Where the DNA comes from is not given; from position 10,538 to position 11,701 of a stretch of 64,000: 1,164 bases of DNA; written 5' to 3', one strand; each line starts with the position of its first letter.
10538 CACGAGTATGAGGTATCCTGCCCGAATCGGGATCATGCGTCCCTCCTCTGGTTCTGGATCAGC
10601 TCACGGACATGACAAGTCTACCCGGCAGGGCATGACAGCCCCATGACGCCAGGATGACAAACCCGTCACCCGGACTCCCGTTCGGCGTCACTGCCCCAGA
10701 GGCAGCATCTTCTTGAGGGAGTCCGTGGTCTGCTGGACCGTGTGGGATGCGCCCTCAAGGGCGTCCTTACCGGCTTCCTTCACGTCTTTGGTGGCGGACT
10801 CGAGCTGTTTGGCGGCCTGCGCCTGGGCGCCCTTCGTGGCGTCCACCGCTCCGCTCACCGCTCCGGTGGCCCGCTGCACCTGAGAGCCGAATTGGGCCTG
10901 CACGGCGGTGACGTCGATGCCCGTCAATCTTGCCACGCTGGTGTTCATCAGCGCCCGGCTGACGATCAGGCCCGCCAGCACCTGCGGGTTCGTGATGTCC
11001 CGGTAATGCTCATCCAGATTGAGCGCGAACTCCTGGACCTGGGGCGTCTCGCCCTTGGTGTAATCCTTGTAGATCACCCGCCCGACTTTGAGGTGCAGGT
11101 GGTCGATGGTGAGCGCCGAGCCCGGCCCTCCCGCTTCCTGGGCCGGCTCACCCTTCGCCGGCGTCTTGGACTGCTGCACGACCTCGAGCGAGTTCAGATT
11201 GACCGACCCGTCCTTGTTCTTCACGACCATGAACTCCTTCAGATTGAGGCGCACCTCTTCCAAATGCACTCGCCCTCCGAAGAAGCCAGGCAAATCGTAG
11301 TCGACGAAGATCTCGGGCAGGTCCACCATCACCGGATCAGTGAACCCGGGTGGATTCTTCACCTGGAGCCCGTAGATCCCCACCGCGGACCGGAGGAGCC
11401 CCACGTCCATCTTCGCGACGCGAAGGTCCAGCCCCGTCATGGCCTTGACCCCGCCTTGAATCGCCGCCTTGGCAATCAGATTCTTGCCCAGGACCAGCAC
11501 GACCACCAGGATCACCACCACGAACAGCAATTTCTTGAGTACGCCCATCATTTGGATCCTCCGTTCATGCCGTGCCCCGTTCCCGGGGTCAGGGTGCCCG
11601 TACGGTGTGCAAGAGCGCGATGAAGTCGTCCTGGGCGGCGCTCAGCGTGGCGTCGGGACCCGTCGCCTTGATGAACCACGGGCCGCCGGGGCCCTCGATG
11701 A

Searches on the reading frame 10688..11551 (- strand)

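Call 50: search_protein_families(library=pfam, proteins=[window:10688-11551:-], max_evalue=0.001)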
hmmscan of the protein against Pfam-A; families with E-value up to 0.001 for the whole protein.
window:10688-11551:- (287 aa): 2 families
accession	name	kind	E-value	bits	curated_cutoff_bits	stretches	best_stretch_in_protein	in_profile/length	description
PF05359.17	DUF748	-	1.1e-12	47.3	50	1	8-180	21-185/1037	Domain of Unknown Function (DUF748)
PF05170.20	AsmA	-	7.6e-09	35.3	29.8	1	8-234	16-206/607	AsmA family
